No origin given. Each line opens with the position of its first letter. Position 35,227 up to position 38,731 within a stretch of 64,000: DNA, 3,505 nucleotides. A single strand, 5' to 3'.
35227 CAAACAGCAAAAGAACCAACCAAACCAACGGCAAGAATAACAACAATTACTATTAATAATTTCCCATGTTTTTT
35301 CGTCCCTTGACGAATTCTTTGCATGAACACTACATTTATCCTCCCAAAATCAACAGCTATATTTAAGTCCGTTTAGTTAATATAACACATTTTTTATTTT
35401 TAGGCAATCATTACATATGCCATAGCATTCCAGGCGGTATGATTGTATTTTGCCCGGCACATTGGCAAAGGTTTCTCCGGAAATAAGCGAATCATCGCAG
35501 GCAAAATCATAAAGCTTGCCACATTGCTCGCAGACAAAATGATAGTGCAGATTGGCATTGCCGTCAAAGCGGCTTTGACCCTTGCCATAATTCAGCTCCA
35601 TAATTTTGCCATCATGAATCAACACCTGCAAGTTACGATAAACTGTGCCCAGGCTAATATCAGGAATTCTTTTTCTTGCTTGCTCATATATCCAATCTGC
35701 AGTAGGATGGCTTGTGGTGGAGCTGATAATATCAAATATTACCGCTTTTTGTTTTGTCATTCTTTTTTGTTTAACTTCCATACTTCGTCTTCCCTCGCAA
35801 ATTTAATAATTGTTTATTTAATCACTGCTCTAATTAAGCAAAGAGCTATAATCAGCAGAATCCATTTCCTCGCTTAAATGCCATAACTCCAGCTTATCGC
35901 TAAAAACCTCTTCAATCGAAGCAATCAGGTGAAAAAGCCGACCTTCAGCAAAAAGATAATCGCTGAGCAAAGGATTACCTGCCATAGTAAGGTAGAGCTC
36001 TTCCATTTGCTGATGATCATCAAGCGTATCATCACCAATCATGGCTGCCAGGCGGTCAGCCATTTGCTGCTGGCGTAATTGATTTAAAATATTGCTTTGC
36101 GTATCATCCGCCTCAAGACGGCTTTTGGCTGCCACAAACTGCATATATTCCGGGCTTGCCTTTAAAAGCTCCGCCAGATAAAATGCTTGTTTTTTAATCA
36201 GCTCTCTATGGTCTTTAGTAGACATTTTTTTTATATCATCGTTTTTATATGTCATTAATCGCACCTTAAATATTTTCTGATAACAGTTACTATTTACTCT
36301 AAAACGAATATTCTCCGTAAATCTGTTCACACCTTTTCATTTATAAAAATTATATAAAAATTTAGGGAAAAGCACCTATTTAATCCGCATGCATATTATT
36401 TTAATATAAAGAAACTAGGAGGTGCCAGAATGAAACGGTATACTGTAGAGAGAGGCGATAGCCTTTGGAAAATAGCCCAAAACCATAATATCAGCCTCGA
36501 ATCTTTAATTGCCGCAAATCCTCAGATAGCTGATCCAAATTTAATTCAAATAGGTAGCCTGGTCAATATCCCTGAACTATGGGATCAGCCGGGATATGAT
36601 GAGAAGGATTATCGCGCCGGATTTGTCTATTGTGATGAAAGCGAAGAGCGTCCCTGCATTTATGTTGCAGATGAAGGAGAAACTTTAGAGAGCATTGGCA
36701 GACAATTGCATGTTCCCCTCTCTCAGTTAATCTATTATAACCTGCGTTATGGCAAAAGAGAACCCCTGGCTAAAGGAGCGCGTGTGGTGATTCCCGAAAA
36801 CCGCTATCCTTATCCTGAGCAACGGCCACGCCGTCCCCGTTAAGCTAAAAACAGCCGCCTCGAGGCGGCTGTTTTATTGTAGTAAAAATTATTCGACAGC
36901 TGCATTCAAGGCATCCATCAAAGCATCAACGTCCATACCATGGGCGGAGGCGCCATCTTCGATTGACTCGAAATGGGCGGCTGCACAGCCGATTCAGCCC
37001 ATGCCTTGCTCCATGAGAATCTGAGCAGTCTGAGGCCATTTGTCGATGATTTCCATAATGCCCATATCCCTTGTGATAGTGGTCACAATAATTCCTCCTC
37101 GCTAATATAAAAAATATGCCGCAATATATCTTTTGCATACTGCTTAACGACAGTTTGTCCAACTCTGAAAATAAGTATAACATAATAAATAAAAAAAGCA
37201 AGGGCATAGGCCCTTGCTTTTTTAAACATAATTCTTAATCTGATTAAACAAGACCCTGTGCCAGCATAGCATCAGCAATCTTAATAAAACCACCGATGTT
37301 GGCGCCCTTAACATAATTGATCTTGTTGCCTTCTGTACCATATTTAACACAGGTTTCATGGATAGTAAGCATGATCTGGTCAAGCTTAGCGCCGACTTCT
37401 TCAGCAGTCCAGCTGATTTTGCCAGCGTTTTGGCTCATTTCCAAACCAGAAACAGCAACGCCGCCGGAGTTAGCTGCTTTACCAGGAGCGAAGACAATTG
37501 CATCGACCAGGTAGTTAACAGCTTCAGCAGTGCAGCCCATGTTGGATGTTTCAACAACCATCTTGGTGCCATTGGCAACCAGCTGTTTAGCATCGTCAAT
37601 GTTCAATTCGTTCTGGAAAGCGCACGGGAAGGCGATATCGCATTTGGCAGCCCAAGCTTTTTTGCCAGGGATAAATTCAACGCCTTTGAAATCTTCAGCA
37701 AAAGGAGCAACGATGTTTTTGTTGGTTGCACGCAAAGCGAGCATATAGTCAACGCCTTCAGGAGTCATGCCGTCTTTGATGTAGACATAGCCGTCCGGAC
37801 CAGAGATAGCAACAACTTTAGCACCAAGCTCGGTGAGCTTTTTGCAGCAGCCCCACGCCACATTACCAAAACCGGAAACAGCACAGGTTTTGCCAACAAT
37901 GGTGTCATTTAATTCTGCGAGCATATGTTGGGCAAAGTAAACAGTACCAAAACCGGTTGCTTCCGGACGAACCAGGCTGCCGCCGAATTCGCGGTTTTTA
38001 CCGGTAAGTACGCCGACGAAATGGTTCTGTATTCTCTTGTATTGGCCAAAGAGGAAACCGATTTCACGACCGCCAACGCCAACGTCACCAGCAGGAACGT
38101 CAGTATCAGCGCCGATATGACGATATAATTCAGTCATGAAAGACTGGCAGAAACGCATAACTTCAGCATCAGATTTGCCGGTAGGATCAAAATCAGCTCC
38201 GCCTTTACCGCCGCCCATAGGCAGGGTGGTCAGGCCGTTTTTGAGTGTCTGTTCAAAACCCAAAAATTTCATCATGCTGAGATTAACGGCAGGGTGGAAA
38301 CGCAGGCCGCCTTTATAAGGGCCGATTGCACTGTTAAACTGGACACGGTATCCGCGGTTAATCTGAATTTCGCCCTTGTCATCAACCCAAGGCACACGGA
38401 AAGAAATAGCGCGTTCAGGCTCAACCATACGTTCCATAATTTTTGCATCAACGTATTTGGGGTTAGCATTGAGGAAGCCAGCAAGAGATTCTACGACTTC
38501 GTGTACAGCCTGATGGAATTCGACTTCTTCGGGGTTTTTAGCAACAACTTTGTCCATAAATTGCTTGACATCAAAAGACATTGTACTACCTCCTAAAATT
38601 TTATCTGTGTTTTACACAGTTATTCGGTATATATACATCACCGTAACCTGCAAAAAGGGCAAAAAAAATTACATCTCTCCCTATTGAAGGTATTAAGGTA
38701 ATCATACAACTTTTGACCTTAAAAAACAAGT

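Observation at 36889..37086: Candidate new selenoprotein: DUF1858-like redox protein with UGA in a U-x-G-C motif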

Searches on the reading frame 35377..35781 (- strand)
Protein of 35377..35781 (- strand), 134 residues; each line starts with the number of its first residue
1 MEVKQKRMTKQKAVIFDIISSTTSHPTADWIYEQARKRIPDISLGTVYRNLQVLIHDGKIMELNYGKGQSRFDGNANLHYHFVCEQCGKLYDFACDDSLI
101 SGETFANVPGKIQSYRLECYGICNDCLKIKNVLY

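Call 19: search_protein_families(library=ncbifam, proteins=[window:35377-35781:-], max_evalue=0.00001)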
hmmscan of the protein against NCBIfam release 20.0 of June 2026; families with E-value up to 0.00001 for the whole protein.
window:35377-35781:- (134 aa): 10 families
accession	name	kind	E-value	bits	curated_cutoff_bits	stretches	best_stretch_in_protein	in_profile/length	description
NF047406.1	TransRegPerRTherm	equivalog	2.2e-30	105.6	200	1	6-128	4-127/130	manganese-dependent transcriptional regulator PerR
NF052545.1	TransRegPerRClab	equivalog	1.5e-27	96.3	180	1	4-128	11-136/138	transcriptional regulator PerR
NF051892.1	TransRegFurBacil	equivalog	1.5e-16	60.8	220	1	7-128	18-145/149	ferric iron uptake transcriptional regulator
NF047461.1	FUR_perox_PerRB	exception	4.9e-13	49.2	250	1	9-101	29-120/143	peroxide-responsive transcriptional repressor PerRB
NF051891.1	TransRegFurHelico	equivalog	1.1e-11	44.8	200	1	7-128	24-147/148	ferric iron uptake transcriptional regulator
NF047462.1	FUR_perox_PerRA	exception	1.2e-11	45.2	200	1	4-99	15-110/142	peroxide-responsive transcriptional repressor PerRA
NF045678.1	TransRegIrrA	equivalog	1.3e-11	44.6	150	1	7-99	19-112/138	iron response transcriptional regulator IrrA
NF045677.1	FeRespRegIrr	equivalog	1.7e-11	44.3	170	1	6-98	9-102/127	Fur family transcriptional regulator Irr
NF006999.0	PRK09462.1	equivalog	2.1e-08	33.9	146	1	9-124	16-134/148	ferric iron uptake transcriptional regulator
NF008646.0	PRK11639.1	equivalog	3.1e-06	27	167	1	4-130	20-150/171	zinc uptake transcriptional repressor Zur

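Call 62: find_encoding_contigs(protein=window:35377-35781:-, flank=4000, max_places=6)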
Protein window:35377-35781:- (134 aa): 1 contig read that carries it; 1 place shown.
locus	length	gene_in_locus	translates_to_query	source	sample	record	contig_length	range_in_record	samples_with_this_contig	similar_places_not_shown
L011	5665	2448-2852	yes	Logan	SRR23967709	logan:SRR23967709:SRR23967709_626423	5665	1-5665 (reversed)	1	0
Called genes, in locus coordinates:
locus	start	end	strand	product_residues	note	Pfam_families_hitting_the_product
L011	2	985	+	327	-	?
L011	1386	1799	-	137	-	PF01476:LysM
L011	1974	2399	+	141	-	PF06133:Com_YlbF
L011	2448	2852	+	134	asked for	PF01475:FUR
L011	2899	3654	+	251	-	-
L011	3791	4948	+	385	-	PF01546:Peptidase_M20, PF07687:M20_dimer (weak)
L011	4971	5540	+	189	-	PF06695:Sm_multidrug_ex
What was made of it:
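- Tried and rejected: The PerR look-up succeeded and gave L011 (call 62).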

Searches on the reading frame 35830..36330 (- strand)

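Call 19: search_protein_families(library=ncbifam, proteins=[window:35830-36330:-], max_evalue=0.00001)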
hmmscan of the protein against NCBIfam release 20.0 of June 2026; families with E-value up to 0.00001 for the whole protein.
window:35830-36330:- (166 aa): 2 families
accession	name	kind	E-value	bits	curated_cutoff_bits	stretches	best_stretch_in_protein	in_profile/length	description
NF041416.1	halo_CC_star_2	equivalog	2e-08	34.7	140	1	45-148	2-101/113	halo-CC-star protein HcsL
NF010209.0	PRK13676.1-1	equivalog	5.8e-06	27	130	1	49-143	9-104/113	YlbF/YmcA family competence regulator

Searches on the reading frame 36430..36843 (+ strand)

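Call 19: search_protein_families(library=ncbifam, proteins=[window:36430-36843:+], max_evalue=0.00001)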
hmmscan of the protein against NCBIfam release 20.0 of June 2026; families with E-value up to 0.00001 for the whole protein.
window:36430-36843:+ (137 aa): 2 families
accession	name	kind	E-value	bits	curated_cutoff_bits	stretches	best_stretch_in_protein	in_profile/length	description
TIGR02899.1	spore_safA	subfamily_domain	6.3e-17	61.2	67.85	1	6-48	1-43/44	SafA/ExsA family spore coat assembly protein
NF012230.0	LWXIA_domain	equivalog_domain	5.9e-06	26.3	33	0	2-23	3-24/74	LWXIA domain-containing protein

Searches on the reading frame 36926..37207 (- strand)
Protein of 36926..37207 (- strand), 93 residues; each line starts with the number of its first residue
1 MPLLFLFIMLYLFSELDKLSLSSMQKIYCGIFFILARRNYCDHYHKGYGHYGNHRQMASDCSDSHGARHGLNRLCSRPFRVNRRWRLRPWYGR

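Call 63: find_encoding_contigs(protein=window:36926-37207:-, flank=4000, max_places=6)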
Protein window:36926-37207:- (93 aa): no gene with exactly this product is on record in the collection.
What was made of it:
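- Checked: It starts inside the gdh terminator hairpin and is not on record as a gene product (call 63).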

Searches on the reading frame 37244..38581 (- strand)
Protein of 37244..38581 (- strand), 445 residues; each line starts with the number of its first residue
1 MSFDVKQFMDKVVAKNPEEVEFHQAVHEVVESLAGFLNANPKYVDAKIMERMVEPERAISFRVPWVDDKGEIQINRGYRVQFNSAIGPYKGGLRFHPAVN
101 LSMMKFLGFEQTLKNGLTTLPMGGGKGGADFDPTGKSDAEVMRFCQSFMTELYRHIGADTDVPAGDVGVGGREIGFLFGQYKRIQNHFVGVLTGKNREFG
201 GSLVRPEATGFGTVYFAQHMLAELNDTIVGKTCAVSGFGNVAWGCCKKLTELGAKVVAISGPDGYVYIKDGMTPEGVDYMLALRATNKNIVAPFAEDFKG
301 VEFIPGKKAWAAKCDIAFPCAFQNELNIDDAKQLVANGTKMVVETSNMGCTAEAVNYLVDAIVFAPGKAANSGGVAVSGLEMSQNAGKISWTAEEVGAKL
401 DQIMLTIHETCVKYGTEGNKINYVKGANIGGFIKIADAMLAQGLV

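Call 17: find_encoding_contigs(protein=window:37244-38581:-, flank=10000, max_places=10)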
Protein window:37244-38581:- (445 aa): no gene with exactly this product is on record in the collection.
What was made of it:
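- Tried and rejected: Exact-product look-ups: the window GDH and the 93-aa alternative-frame ORF are not on record (calls 17, 63).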
